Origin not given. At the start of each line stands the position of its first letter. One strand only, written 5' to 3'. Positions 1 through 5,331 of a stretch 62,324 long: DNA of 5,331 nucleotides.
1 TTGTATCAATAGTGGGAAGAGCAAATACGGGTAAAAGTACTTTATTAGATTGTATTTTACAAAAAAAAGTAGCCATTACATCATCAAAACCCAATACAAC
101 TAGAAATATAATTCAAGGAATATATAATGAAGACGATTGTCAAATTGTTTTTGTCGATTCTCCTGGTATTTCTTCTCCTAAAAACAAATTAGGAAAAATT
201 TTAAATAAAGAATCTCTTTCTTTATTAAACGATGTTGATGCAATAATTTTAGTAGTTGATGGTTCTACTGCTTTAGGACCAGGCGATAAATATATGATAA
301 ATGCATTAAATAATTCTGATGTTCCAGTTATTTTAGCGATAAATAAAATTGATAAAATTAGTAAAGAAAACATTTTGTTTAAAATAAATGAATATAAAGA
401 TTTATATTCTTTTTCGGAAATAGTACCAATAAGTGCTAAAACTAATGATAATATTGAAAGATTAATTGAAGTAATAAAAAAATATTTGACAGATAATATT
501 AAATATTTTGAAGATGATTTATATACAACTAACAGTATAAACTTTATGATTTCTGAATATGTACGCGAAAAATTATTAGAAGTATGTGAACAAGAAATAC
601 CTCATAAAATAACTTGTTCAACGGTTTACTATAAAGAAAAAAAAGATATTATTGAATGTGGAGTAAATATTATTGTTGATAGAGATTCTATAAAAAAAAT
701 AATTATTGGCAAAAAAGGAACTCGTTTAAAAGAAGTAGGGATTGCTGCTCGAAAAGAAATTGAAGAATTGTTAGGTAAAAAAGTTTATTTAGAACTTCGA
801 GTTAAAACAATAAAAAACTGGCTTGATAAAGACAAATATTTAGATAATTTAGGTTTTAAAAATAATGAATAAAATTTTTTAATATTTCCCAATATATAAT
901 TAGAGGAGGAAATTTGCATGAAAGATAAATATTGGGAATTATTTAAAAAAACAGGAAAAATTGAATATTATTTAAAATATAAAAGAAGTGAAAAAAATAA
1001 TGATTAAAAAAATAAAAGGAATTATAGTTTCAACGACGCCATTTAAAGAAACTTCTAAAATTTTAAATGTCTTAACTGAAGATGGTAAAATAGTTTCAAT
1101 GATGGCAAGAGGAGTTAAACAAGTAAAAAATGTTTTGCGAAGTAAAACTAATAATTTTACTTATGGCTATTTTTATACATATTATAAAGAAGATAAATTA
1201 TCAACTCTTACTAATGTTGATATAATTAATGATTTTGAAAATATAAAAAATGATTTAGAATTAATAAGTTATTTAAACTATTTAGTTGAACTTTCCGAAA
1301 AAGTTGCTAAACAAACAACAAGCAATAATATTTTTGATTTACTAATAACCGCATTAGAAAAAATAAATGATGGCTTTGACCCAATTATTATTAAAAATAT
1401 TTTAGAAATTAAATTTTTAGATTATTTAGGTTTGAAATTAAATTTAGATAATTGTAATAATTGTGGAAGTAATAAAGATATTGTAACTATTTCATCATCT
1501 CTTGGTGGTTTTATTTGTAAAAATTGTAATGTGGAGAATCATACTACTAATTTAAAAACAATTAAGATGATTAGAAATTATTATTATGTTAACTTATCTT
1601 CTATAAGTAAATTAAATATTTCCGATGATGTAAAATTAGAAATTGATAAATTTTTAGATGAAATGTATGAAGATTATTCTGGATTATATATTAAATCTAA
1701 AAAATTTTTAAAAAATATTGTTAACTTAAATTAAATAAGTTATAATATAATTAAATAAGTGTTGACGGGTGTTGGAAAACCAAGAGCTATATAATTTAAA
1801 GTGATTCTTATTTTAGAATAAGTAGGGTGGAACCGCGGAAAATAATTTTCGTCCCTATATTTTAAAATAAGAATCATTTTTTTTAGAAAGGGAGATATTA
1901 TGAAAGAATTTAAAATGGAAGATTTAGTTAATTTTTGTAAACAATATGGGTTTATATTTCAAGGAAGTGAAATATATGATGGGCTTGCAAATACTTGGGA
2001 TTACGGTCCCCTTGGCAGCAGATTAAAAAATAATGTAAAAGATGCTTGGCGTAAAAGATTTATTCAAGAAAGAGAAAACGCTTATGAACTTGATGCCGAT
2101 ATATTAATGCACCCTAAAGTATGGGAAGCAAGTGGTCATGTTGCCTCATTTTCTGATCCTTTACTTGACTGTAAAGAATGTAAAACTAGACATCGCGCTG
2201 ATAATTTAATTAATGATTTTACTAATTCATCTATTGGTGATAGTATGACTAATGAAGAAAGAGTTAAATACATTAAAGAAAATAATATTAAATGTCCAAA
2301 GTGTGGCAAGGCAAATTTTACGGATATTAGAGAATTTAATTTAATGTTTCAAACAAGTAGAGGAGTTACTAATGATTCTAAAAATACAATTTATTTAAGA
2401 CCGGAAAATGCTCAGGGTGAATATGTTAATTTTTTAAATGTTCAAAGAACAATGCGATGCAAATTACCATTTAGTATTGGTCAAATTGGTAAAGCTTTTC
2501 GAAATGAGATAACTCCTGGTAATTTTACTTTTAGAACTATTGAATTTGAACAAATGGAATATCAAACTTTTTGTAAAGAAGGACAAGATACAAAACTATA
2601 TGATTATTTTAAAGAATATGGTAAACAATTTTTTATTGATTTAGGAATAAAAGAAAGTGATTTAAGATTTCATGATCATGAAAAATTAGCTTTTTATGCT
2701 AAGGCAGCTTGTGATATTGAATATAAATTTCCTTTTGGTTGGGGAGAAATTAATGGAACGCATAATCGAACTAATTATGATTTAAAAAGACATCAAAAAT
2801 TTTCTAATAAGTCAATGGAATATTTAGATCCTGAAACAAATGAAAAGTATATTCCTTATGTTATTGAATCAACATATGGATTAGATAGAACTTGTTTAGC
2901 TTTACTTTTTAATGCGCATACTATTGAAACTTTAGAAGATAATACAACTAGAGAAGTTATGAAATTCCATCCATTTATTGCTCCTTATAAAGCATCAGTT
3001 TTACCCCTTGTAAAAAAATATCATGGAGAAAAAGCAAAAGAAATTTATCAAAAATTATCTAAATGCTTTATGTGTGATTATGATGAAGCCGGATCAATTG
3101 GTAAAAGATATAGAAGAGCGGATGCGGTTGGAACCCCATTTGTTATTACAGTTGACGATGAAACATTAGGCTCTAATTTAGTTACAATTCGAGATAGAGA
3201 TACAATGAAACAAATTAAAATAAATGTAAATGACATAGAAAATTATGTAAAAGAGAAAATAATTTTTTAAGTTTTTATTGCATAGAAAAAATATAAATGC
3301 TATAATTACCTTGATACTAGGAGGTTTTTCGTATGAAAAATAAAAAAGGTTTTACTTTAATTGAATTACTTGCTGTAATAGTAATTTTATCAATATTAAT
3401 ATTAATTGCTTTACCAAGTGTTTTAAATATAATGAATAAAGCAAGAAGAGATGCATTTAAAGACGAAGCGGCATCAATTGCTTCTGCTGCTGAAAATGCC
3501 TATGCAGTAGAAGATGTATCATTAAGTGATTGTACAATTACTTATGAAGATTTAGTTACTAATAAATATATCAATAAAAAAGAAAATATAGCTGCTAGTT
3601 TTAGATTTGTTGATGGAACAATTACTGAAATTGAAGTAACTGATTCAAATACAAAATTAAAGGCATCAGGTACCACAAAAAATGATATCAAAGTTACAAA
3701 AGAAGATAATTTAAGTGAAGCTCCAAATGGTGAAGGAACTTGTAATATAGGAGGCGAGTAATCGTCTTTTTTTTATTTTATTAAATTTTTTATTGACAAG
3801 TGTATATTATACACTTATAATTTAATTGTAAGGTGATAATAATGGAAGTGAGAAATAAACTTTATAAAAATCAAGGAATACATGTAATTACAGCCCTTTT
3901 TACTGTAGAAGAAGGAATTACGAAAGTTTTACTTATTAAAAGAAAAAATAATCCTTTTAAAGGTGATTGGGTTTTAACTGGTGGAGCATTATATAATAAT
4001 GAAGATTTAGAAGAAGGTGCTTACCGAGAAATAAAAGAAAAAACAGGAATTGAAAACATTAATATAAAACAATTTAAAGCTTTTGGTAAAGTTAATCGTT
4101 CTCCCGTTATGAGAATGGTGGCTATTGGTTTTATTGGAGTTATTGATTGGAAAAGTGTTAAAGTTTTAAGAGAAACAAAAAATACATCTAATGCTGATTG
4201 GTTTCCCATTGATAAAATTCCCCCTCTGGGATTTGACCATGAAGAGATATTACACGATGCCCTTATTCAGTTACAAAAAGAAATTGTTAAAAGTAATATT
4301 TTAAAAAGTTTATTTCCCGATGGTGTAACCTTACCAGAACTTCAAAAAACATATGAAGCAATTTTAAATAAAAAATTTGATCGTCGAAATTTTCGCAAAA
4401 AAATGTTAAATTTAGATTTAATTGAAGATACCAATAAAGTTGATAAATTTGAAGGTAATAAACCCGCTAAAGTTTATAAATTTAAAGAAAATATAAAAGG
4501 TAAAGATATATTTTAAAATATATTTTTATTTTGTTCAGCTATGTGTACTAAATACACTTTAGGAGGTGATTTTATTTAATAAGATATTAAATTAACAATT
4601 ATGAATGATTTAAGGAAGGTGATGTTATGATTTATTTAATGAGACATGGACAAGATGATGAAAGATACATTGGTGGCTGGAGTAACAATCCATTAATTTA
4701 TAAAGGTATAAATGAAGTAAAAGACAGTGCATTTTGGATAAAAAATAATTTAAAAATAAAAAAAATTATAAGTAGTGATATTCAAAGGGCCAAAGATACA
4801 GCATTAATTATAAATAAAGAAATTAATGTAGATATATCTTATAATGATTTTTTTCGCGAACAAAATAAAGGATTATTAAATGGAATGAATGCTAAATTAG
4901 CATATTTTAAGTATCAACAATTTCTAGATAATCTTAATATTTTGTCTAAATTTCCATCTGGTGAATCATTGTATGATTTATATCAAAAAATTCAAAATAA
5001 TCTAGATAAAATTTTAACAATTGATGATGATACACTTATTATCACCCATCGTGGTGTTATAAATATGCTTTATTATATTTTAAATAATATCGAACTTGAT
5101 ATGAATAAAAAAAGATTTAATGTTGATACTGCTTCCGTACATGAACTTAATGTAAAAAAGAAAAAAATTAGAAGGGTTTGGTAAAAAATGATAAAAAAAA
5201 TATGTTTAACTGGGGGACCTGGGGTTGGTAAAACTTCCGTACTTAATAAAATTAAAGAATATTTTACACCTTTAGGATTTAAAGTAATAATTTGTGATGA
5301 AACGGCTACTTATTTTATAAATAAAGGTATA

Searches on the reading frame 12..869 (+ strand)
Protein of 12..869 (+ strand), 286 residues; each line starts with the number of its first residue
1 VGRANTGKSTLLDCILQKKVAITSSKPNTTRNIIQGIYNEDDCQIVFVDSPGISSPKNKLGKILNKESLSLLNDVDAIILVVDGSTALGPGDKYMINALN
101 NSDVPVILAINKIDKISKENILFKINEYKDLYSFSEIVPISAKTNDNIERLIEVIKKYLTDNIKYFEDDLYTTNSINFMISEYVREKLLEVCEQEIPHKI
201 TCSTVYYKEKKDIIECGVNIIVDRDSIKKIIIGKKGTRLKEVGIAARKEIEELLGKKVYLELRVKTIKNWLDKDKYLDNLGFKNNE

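Call 55: search_protein_families(library=pfam, proteins=[window:12-869:+], max_evalue=0.00001)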
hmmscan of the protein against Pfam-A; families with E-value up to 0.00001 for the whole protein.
window:12-869:+ (286 aa): 6 families
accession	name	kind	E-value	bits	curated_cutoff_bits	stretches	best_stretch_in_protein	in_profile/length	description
PF01926.29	MMR_HSR1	-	1.9e-21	76.7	21.9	1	1-112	5-113/113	50S ribosome-binding GTPase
PF00009.33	GTP_EFTU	-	2.6e-14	53.7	26.5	1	2-159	10-186/188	Elongation factor Tu GTP binding domain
PF07650.23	KH_2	-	2.7e-13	50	22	1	195-271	1-78/78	KH domain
PF02421.24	FeoB_N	-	3.3e-11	43.4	27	1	1-154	6-155/156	Ferrous iron transport protein B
PF00350.29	Dynamin_N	-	4.9e-08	33.6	27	0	33-93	91-147/168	Dynamin family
PF03193.22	RsgA_GTPase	-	2.4e-06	27.9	30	0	70-157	18-106/174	RsgA GTPase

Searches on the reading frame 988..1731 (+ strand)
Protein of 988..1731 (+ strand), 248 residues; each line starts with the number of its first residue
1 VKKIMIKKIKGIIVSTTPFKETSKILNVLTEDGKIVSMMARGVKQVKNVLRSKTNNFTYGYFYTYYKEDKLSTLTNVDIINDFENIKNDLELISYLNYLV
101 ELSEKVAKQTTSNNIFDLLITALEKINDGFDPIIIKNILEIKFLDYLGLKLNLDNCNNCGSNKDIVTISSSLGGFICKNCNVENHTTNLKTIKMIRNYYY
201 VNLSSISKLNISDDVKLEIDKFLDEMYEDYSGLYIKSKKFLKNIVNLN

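Call 55: search_protein_families(library=pfam, proteins=[window:988-1731:+], max_evalue=0.00001)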
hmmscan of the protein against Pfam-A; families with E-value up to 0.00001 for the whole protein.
window:988-1731:+ (248 aa): 2 families
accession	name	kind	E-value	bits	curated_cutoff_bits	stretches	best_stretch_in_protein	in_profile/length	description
PF02565.21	RecO_C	-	8e-25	87.9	22.1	1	88-238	2-156/157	Recombination protein O C terminal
PF11967.14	RecO_N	-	4.4e-14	52.7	27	1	5-82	1-79/80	Recombination protein O N terminal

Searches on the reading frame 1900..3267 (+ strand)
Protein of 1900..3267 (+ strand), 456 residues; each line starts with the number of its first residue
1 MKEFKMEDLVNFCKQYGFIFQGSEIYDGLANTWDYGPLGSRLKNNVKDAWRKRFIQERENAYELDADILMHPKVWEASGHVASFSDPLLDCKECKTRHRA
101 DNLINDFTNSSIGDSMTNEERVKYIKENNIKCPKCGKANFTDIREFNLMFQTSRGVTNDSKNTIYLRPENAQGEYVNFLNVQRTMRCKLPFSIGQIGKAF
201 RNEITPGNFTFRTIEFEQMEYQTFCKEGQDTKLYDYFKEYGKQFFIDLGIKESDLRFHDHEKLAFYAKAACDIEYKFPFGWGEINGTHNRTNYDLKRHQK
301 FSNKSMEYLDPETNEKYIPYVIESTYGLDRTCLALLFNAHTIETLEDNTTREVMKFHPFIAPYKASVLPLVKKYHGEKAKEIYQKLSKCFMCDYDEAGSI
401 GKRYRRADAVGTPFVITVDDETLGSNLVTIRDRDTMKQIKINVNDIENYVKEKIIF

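Call 55: search_protein_families(library=pfam, proteins=[window:1900-3267:+], max_evalue=0.00001)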
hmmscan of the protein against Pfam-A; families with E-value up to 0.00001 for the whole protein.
window:1900-3267:+ (456 aa): 2 families
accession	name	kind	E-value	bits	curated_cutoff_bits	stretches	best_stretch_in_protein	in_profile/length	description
PF03129.25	HGTP_anticodon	-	6.9e-21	74.7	21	1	365-453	2-94/94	Anticodon binding domain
PF00587.30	tRNA-synt_2b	-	1.5e-10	41.9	29.3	1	158-336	5-176/179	tRNA synthetase class II core domain (G, H, P, S and T)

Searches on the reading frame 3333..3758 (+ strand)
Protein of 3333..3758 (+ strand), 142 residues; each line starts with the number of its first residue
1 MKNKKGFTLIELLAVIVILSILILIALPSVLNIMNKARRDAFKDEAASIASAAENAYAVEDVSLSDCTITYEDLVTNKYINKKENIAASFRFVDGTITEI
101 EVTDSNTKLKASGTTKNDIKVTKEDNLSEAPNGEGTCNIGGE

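Call 55: search_protein_families(library=pfam, proteins=[window:3333-3758:+], max_evalue=0.00001)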
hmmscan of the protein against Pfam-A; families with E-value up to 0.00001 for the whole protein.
window:3333-3758:+ (142 aa): 1 family
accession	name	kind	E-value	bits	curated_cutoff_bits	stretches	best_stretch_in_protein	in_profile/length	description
PF07963.17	N_methyl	-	6.9e-10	38.5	21.2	1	1-27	1-27/27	Prokaryotic N-terminal methylation motif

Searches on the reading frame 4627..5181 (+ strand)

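Call 55: search_protein_families(library=pfam, proteins=[window:4627-5181:+], max_evalue=0.00001)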
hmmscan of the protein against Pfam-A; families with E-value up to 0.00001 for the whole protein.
window:4627-5181:+ (185 aa): 1 family
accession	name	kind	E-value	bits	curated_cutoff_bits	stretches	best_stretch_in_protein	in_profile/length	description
PF00300.27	His_Phos_1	-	6.1e-27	95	21.7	1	2-181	1-186/194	Histidine phosphatase superfamily (branch 1)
